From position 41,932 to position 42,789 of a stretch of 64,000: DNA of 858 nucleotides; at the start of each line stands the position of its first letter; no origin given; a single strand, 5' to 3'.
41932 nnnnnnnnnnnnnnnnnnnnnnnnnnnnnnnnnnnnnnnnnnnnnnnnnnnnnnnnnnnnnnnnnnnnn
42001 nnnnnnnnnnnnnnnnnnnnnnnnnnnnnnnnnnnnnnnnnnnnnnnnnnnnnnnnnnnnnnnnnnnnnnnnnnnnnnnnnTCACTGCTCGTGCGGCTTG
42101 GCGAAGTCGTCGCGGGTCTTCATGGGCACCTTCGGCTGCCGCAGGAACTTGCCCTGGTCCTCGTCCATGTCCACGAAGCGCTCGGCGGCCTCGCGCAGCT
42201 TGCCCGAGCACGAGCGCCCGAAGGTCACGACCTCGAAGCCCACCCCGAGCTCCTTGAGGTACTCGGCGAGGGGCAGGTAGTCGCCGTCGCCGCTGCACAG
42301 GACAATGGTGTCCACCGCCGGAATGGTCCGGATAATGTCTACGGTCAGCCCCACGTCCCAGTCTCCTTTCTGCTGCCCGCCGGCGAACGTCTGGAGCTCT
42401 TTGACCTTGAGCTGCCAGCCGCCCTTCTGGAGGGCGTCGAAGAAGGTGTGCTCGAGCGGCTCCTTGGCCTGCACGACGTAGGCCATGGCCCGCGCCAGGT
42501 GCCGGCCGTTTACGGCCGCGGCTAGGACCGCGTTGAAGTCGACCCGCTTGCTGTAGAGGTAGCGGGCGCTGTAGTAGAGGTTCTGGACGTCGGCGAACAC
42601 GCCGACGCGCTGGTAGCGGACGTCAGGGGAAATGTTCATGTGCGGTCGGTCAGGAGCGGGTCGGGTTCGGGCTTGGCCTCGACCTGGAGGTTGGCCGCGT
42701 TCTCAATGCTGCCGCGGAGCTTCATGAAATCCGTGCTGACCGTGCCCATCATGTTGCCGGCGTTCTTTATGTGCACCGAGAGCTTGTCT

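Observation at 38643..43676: Translationally coupled nuclease quartet: rmuC - NYN - PIN - UvrD/RecB helicase-nuclease, driven by a leaderless-type promoter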

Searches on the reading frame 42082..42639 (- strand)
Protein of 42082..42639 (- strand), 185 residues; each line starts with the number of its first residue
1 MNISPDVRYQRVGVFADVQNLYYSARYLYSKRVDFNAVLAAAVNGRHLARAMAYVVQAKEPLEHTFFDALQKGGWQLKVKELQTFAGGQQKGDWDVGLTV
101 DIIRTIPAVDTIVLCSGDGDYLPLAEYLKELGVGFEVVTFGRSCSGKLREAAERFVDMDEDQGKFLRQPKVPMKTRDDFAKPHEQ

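Call 6: search_protein_families(library=pfam, proteins=[window:42082-42639:-], max_evalue=0.01)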
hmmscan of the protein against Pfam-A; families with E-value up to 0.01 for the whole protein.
window:42082-42639:- (185 aa): 1 family
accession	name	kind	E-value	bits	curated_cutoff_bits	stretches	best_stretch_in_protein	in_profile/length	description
PF01936.24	NYN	-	1.5e-30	107.1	24.2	1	11-159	1-145/145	NYN domain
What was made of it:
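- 42082..42639 (-): NYN (LabA-like) nuclease-fold protein, 185 aa. It overlaps rmuC by ATGA. PF01936, E 1.5e-30 (call 6).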

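Call 7: search_protein_families(library=padloc, proteins=[window:42082-42639:-], max_evalue=0.01)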
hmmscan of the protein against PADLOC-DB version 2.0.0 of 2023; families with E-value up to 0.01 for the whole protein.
window:42082-42639:- (185 aa): 1 family
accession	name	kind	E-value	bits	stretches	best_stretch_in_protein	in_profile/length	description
PDLC01154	NYN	-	6.6e-10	36.8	1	92-165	230-302/310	"LabA-like protein, NYN family nuclease"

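Call 8: search_protein_families(library=ncbifam, proteins=[window:42082-42639:-], max_evalue=0.001)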
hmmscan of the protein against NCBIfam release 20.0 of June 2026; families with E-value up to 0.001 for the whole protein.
window:42082-42639:- (185 aa): 0 families

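Call 26: search_solved_structures(query=window:42082-42639:-, max_evalue=1, show_alignments=2)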
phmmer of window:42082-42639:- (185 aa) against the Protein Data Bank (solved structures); distinct sequences matched with E-value up to 1: 12.
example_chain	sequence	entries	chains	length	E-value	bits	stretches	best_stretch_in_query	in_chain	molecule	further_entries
2qip_A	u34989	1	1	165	1.5e-24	89.9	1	9-161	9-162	Protein of unknown function VPA0982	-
6een_B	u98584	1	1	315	8.2e-08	35.4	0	65-160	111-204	Designer Pentatricopeptide Protein dPPR10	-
6een_A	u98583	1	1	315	2.6e-07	33.8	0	67-160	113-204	Designer Pentatricopeptide Protein dPPR10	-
5orq_A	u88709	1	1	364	2.2e-05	27.5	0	119-160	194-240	cPPR-Telo1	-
5orm_A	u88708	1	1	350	2.2e-05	27.5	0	120-160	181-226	cPPR-Telo1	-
4pjr_A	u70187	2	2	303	0.00014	24.9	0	119-160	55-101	Pentatricopeptide repeat protein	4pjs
4pjq_A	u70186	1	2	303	0.00041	23.4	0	119-160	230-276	Pentatricopeptide repeat protein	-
4ozs_A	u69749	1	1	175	0.0013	21.8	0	65-161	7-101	Alpha solenoid protein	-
8b9o_A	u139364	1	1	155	0.3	14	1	5-78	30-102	Clp amino terminal domain protein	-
4nxk_A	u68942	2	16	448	0.48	13.4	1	70-137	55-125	Abp, a GH27 beta-L-arabinopyranosidase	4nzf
4nx0_A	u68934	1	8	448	0.48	13.4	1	70-137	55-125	Abp, a GH27 beta-L-arabinopyranosidase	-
4yk7_A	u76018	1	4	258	0.89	12.5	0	121-159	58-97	(S)-hydroxynitrile lyase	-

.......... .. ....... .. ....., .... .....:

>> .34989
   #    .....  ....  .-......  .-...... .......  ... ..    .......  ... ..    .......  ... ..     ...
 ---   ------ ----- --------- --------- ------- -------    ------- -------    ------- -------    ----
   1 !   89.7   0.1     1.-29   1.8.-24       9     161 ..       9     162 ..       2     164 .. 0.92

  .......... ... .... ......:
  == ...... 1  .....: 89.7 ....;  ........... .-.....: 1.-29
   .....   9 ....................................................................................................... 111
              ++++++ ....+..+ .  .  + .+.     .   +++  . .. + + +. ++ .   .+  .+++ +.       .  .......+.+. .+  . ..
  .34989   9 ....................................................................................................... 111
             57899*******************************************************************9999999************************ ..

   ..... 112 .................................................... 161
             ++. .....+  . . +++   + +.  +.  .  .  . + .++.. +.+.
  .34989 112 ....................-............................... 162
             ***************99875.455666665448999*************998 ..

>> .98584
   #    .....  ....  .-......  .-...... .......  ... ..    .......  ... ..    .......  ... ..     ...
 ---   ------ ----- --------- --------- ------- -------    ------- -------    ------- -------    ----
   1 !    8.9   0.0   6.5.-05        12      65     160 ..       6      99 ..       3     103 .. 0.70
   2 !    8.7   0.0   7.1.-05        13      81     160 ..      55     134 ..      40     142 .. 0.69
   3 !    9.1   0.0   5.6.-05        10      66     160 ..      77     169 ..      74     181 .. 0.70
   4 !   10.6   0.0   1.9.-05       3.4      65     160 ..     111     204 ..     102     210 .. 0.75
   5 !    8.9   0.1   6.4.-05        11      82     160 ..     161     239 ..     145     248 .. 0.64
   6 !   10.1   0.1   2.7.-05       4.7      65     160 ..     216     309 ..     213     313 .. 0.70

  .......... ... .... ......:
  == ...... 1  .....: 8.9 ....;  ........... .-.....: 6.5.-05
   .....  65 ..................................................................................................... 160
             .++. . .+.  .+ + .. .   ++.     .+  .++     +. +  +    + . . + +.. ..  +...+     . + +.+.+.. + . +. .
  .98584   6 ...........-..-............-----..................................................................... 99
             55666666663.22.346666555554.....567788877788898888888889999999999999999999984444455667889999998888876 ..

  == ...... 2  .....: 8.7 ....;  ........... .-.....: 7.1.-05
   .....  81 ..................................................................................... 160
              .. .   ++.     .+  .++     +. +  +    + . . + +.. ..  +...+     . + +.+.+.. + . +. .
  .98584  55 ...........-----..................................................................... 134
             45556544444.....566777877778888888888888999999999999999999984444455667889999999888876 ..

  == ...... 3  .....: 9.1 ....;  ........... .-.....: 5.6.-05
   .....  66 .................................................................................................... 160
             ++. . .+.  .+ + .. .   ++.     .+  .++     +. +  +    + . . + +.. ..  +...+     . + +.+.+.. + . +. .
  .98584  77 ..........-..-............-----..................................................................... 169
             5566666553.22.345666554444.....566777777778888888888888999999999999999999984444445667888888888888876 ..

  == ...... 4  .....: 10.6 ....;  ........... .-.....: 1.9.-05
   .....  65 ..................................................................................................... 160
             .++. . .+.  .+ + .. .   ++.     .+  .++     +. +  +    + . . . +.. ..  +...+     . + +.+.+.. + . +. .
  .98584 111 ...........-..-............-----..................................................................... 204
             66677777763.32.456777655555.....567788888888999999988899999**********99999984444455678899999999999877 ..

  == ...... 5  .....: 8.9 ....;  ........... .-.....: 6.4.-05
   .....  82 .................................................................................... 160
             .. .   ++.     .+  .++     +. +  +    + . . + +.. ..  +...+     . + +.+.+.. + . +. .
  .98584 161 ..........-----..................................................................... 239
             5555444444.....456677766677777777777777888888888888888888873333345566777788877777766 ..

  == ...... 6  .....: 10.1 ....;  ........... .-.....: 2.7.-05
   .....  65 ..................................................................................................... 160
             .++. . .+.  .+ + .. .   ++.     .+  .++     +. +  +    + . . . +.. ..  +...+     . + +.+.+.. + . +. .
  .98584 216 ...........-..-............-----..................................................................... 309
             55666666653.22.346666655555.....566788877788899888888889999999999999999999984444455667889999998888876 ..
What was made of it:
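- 42082..42639 (-): PDB 2QIP matches at E 1.5e-24 (call 26).
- On NYN (PF01936, LabA-like): Homologue 2QIP matches at E 1.5e-24 (call 26).
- The NYN family is known mainly from RNases (established knowledge of the family), and its closest solved structure, 2QIP, has no assigned function (call 26).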

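Call 43: find_homologous_proteins(query=window:42082-42639:-)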
Query window:42082-42639:- (185 aa): 7951 proteins with E <= 0.001 among 8000 candidates; the best 120 are listed.
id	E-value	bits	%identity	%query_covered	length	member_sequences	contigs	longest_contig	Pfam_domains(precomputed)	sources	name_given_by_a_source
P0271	6.1e-120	416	100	100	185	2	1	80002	PF01936.25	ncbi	-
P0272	7.1e-80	285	77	88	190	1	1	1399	PF01936.25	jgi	jgi:uncharacterized LabA/DUF88 family protein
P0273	5.2e-70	253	67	92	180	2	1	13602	PF01936.25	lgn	-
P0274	3.9e-62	227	62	93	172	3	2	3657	PF01936.25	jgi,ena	jgi:uncharacterized LabA/DUF88 family protein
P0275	2.9e-61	224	60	93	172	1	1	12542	PF01936.25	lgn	-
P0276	6.8e-61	223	60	93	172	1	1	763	PF01936.25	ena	-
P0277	7.5e-61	223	60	93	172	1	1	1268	PF01936.25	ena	-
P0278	1.0e-60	223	59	93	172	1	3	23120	PF01936.25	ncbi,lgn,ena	-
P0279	1.0e-60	223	60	90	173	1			PF01936.25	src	-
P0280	1.1e-60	222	62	88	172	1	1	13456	PF01936.25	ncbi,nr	ncbi:MAG: NYN domain-containing protein [Patescibacteria group bacterium]|nr:NYN domain-containing p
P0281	1.1e-60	222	62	88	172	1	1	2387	PF01936.25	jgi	jgi:uncharacterized LabA/DUF88 family protein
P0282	1.3e-60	222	60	93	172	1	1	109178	PF01936.25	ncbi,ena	-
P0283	1.4e-60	222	62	90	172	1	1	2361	PF01936.25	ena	-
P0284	1.5e-60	222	63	88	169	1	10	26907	PF01936.25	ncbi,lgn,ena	-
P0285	1.5e-60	222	62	93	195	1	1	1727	PF01936.25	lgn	-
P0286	1.7e-60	222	61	90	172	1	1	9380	PF01936.25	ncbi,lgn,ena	-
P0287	2.1e-60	222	63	88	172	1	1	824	PF01936.25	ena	-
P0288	2.1e-60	222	61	93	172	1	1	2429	PF01936.25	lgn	-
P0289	2.2e-60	221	61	90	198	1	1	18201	PF01936.25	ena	-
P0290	2.2e-60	221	63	90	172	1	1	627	PF01936.25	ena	-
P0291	2.5e-60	221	61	93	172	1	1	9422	PF01936.25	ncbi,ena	-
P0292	3.2e-60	221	61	88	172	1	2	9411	PF01936.25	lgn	-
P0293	3.3e-60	221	61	90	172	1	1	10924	PF01936.25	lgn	-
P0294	3.5e-60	221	61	93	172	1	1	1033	PF01936.25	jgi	jgi:uncharacterized LabA/DUF88 family protein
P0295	3.5e-60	221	60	93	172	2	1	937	PF01936.25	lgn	-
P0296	3.6e-60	221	60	88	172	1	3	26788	PF01936.25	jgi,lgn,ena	-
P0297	3.7e-60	221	59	93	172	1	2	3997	PF01936.25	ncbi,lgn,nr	ncbi:MAG: NYN domain-containing protein [Candidatus Doudnabacteria bacterium]|nr:NYN domain-containi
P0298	3.9e-60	221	63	88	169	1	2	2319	PF01936.25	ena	-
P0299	4.1e-60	221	60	94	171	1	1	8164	PF01936.25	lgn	-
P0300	4.5e-60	220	60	93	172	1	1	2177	PF01936.25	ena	-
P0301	5.1e-60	220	62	88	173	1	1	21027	PF01936.25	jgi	jgi:uncharacterized LabA/DUF88 family protein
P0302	6.5e-60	220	60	93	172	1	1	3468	PF01936.25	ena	-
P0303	7.0e-60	220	61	90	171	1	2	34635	PF01936.25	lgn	-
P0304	7.1e-60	220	60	93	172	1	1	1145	PF01936.25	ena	-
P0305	7.2e-60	220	59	94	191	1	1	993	PF01936.25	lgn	-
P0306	7.3e-60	220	60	93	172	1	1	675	PF01936.25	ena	-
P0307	8.3e-60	220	61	91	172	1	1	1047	PF01936.25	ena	-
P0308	8.5e-60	220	63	85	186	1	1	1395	PF01936.25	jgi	-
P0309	9.2e-60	219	60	93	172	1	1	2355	PF01936.25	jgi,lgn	-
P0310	1.0e-59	219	62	88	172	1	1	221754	PF01936.25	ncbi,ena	-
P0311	1.0e-59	219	60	93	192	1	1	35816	PF01936.25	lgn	-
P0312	1.2e-59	219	60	93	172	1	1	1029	PF01936.25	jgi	jgi:uncharacterized LabA/DUF88 family protein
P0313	1.3e-59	219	61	93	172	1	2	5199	PF01936.25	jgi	jgi:uncharacterized LabA/DUF88 family protein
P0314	1.3e-59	219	59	93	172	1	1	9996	PF01936.25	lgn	-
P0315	1.4e-59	219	61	88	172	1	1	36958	PF01936.25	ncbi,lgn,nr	ncbi:MAG: NYN domain-containing protein [Patescibacteria group bacterium]|nr:NYN domain-containing p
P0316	1.4e-59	219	61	88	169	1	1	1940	PF01936.25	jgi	jgi:uncharacterized LabA/DUF88 family protein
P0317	1.4e-59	219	62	88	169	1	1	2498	PF01936.25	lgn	-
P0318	1.8e-59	219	61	90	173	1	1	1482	PF01936.25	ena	-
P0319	1.8e-59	219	60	88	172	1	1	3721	PF01936.25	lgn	-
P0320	2.1e-59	218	55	98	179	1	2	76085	PF01936.25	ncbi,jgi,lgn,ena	-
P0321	2.5e-59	218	61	88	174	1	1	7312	PF01936.25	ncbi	-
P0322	2.5e-59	218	61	88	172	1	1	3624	PF01936.25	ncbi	-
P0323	2.6e-59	218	61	88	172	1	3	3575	PF01936.25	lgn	-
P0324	2.8e-59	218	59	93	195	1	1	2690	PF01936.25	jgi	jgi:uncharacterized LabA/DUF88 family protein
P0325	2.8e-59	218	58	93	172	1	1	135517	PF01936.25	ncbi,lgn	-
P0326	3.5e-59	218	60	88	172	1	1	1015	PF01936.25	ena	-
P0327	3.7e-59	217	59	93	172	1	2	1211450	PF01936.25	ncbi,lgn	-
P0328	3.8e-59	217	60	92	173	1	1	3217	PF01936.25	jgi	jgi:uncharacterized LabA/DUF88 family protein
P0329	5.1e-59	217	62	85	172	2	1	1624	PF01936.25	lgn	-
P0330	5.5e-59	217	61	88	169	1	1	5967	PF01936.25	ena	-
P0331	5.9e-59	217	61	88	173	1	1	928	PF01936.25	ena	-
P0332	6.5e-59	217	59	93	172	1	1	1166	PF01936.25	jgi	jgi:uncharacterized LabA/DUF88 family protein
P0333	6.5e-59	217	59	88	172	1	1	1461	PF01936.25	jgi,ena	-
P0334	6.8e-59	217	58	90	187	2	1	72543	PF01936.25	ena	-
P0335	6.8e-59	217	58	93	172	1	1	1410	PF01936.25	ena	-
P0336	7.0e-59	217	60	90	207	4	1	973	PF01936.25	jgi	jgi:uncharacterized LabA/DUF88 family protein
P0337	7.0e-59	217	61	85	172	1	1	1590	PF01936.25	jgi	jgi:uncharacterized LabA/DUF88 family protein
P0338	7.3e-59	217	59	92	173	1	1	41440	PF01936.25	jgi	jgi:uncharacterized LabA/DUF88 family protein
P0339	9.3e-59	216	61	88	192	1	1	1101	PF01936.25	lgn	-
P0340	9.5e-59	216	60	93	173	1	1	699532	PF01936.25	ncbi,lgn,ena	-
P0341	9.6e-59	216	61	88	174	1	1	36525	PF01936.25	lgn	-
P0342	9.7e-59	216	61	88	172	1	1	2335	PF01936.25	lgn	-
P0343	9.7e-59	216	61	85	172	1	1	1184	PF01936.25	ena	-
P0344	9.9e-59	216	58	94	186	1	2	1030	PF01936.25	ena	-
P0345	1.0e-58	216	61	88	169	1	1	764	PF01936.25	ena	-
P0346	1.0e-58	216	61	88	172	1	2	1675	PF01936.25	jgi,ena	-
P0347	1.1e-58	216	61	88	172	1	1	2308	PF01936.25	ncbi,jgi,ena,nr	ncbi:MAG TPA: NYN domain-containing protein [Candidatus Limnocylindria bacterium]|nr:NYN domain-cont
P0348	1.1e-58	216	61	88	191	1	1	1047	PF01936.25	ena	-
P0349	1.1e-58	216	62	89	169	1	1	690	PF01936.25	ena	-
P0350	1.2e-58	216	61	88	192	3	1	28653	PF01936.25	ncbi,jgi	jgi:uncharacterized LabA/DUF88 family protein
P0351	1.2e-58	216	60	93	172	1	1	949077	PF01936.25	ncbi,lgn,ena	-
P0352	1.3e-58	216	60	92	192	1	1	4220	PF01936.25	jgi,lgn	jgi:uncharacterized LabA/DUF88 family protein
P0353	1.3e-58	216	60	92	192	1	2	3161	PF01936.25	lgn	-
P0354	1.6e-58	215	57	94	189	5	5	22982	PF01936.25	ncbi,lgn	-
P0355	1.8e-58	215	58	94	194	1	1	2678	PF01936.25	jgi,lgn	-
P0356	1.8e-58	215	61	88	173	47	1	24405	PF01936.25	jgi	jgi:uncharacterized LabA/DUF88 family protein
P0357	2.4e-58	215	61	88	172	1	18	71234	PF01936.25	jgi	jgi:uncharacterized LabA/DUF88 family protein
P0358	2.5e-58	215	60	89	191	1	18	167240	PF01936.25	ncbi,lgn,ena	-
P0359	2.6e-58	215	59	93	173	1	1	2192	PF01936.25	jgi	jgi:uncharacterized LabA/DUF88 family protein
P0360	2.6e-58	215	61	88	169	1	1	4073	PF01936.25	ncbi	-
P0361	2.7e-58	215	59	95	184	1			PF01936.25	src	-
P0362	2.9e-58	215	61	88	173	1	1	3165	PF01936.25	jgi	jgi:uncharacterized LabA/DUF88 family protein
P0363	3.2e-58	214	60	90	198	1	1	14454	PF01936.25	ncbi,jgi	-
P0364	3.4e-58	214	60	94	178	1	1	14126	PF01936.25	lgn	-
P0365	3.7e-58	214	58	91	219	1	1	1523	PF01936.25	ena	-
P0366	3.8e-58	214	59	93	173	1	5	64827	PF01936.25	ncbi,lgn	-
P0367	4.3e-58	214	57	93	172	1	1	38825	PF01936.25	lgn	-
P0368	4.4e-58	214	62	85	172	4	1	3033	PF01936.25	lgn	-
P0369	4.5e-58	214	61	88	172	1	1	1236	PF01936.25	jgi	jgi:uncharacterized LabA/DUF88 family protein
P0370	4.9e-58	214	57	98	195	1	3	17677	PF01936.25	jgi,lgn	jgi:uncharacterized LabA/DUF88 family protein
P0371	5.4e-58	214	60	90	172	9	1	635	PF01936.25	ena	-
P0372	6.2e-58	213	59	93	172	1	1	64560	PF01936.25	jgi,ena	-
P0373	6.6e-58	213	57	95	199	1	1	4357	PF01936.25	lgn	-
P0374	6.7e-58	213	58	94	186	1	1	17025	PF01936.25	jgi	jgi:uncharacterized LabA/DUF88 family protein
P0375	6.9e-58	213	60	88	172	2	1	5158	PF01936.25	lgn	-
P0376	7.1e-58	213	60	88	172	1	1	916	PF01936.25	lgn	-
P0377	8.3e-58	213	59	88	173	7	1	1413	PF01936.25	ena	-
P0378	8.3e-58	213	58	93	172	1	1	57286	PF01936.25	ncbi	-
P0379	8.4e-58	213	60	90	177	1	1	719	PF01936.25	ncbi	-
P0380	8.8e-58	213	59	92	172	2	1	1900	PF01936.25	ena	-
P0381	9.0e-58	213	59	93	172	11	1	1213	PF01936.25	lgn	-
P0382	9.1e-58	213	60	90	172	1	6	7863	PF01936.25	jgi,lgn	jgi:uncharacterized LabA/DUF88 family protein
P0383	9.3e-58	213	58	93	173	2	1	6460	PF01936.25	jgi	jgi:uncharacterized LabA/DUF88 family protein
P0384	9.4e-58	213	58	93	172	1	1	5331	PF01936.25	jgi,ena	jgi:uncharacterized LabA/DUF88 family protein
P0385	9.4e-58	213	59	89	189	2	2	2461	PF01936.25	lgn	-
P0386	9.6e-58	213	59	90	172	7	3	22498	PF01936.25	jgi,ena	-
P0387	1.0e-57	213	57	95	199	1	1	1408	PF01936.25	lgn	-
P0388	1.0e-57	213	59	93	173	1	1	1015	PF01936.25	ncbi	-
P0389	1.0e-57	213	60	88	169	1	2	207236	PF01936.25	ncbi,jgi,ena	ncbi:MAG: NYN domain-containing protein [Candidatus Doudnabacteria bacterium]|jgi:uncharacterized La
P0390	1.0e-57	213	60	93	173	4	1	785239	PF01936.25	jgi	jgi:uncharacterized LabA/DUF88 family protein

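Call 78: search_dna_similar(query=window:42082-42639:-, collection=plasmids, mode=protein, max_evalue=1e-10, max_rows=12)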
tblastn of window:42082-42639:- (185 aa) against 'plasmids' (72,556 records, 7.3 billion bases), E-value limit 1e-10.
Records with a match: 9; places in all: 9; records where one place covers at least 80% of the query: 7.
Best place of each record, by identity: <60% 9.
By first word of the organism name: Vibrio 2; Pseudomonas 2; Pseudorhodobacter 1; Catenovulum 1; Halomonas 1; Crinalium 1; Photobacterium 1.
By predicted mobility (MOB-suite, as given by PLSDB): non-mobilizable 7; mobilizable 2.
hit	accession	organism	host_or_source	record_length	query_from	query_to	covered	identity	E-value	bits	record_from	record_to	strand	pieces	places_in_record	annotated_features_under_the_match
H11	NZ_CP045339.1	Vibrio sp. THAF190c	pure culture,Surface of a polyethylene ...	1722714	3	161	86%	34.2%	2e-22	100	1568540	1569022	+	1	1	none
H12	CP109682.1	Pseudomonas aeruginosa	Homo sapiens,whole organism,swab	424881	10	159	81%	35.8%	5e-21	96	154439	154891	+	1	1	NYN domain-containing protein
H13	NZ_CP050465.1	Vibrio campbellii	single cell,seawater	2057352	10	161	82%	34.4%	4e-22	99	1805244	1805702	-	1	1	none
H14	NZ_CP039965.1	Pseudorhodobacter turbinis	single bacterial isolate,Turban shell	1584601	10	184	95%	29.5%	1e-11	69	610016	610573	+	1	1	record has no annotation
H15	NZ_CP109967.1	Catenovulum adriaticum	algae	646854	10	160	82%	32.2%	1e-17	87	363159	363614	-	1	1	NYN domain-containing protein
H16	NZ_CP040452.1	Halomonas sp. PA16-9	-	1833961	12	160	81%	32.7%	2e-18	89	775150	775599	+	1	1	none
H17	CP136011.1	Pseudomonas sp. FeN3W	cell culture,marine sediment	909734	10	153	78%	33.3%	1e-12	72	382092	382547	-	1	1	NYN domain-containing protein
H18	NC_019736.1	Crinalium epipsammum PCC 9333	-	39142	11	158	80%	31.8%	2e-12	72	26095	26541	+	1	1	NYN domain-containing protein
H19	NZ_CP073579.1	Photobacterium sp. GJ3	-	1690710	10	129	65%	35.8%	7e-19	90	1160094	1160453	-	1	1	record has no annotation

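Call 79: get_annotated_region(hit=H13, flank=4000)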
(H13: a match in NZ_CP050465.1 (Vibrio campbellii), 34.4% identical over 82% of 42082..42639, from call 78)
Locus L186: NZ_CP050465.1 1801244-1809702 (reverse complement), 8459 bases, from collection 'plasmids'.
description: Vibrio campbellii strain LJC015 plasmid unnamed1, complete sequence
organism: Vibrio campbellii (NCBI taxid 680)
taxonomy: Bacteria; Pseudomonadota; Gammaproteobacteria; Vibrionales; Vibrionaceae; Vibrio; Vibrio campbellii
host: -; source: single cell,seawater; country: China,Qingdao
typing (MOB-suite, as given by PLSDB): non-mobilizable
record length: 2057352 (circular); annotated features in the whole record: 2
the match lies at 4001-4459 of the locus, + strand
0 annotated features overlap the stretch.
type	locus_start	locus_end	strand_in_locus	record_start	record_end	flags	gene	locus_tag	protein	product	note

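Call 80: get_annotated_region(hit=H12, flank=4000)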
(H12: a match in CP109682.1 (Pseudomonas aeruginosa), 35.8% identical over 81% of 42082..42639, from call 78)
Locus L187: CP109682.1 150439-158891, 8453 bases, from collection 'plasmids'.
description: Pseudomonas aeruginosa strain 2017-45-169 plasmid p2017-45-169_2, complete sequence
organism: Pseudomonas aeruginosa (NCBI taxid 287)
taxonomy: Bacteria; Pseudomonadota; Gammaproteobacteria; Pseudomonadales; Pseudomonadaceae; Pseudomonas; Pseudomonas aeruginosa
host: -; source: Homo sapiens,whole organism,swab; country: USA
typing (MOB-suite, as given by PLSDB): non-mobilizable
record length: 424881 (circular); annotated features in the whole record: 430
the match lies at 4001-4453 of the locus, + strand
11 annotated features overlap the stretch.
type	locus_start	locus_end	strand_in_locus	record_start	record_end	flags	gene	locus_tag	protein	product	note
CDS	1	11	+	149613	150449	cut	-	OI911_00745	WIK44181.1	SDR family oxidoreductase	-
CDS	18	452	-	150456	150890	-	-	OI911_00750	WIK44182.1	VOC family protein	-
CDS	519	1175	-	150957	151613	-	-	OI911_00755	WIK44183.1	hypothetical protein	-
CDS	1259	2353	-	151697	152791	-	sfnG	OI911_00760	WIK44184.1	dimethyl sulfone monooxygenase SfnG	-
CDS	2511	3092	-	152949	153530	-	-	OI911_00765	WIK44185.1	cysteine hydrolase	-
CDS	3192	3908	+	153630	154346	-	-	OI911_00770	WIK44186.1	DUF2076 domain-containing protein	-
CDS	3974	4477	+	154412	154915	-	-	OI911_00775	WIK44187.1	NYN domain-containing protein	-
CDS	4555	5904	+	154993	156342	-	-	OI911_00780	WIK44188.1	DEAD/DEAH box helicase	-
CDS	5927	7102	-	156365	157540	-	-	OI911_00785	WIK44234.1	TIGR03862 family flavoprotein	-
CDS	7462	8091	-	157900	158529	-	-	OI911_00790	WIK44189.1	response regulator transcription factor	-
CDS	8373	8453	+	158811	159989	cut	rocR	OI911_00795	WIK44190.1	two-component system response regulator cyclic di-GMP-specific phosphodiesterase RocR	-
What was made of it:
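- One P. aeruginosa plasmid has an NYN gene next to a DEAD-box RNA helicase (call 80).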

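Call 82: get_annotated_region(hit=H15, flank=4000)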
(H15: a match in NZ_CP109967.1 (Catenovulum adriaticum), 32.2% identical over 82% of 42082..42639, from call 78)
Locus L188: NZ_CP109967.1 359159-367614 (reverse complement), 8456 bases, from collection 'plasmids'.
description: Catenovulum adriaticum strain TS8 plasmid pCadTS8_2, complete sequence
organism: Catenovulum adriaticum (NCBI taxid 2984846)
taxonomy: Bacteria; Pseudomonadota; Gammaproteobacteria; Alteromonadales; Alteromonadaceae; Catenovulum; Catenovulum adriaticum
host: -; source: algae; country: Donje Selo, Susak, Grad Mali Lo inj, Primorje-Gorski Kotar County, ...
typing (MOB-suite, as given by PLSDB): non-mobilizable
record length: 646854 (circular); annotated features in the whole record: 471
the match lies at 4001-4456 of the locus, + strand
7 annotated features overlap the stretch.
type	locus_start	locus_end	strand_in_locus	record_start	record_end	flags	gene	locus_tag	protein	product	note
CDS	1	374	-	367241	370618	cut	-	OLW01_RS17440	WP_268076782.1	DUF1553 domain-containing protein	-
CDS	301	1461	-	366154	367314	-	-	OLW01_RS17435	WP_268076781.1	6-bladed beta-propeller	-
CDS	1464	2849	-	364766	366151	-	-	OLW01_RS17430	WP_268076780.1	c-type cytochrome domain-containing protein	-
CDS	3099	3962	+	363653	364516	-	-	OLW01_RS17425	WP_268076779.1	AraC family transcriptional regulator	GO:0006355 - regulation of DNA-templated transcription [Evidence IEA]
CDS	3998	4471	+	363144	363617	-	-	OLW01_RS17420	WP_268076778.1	NYN domain-containing protein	-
CDS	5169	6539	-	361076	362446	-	-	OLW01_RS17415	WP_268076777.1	MBL fold metallo-hydrolase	-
CDS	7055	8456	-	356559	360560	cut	-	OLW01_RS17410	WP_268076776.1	PAS domain S-box protein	-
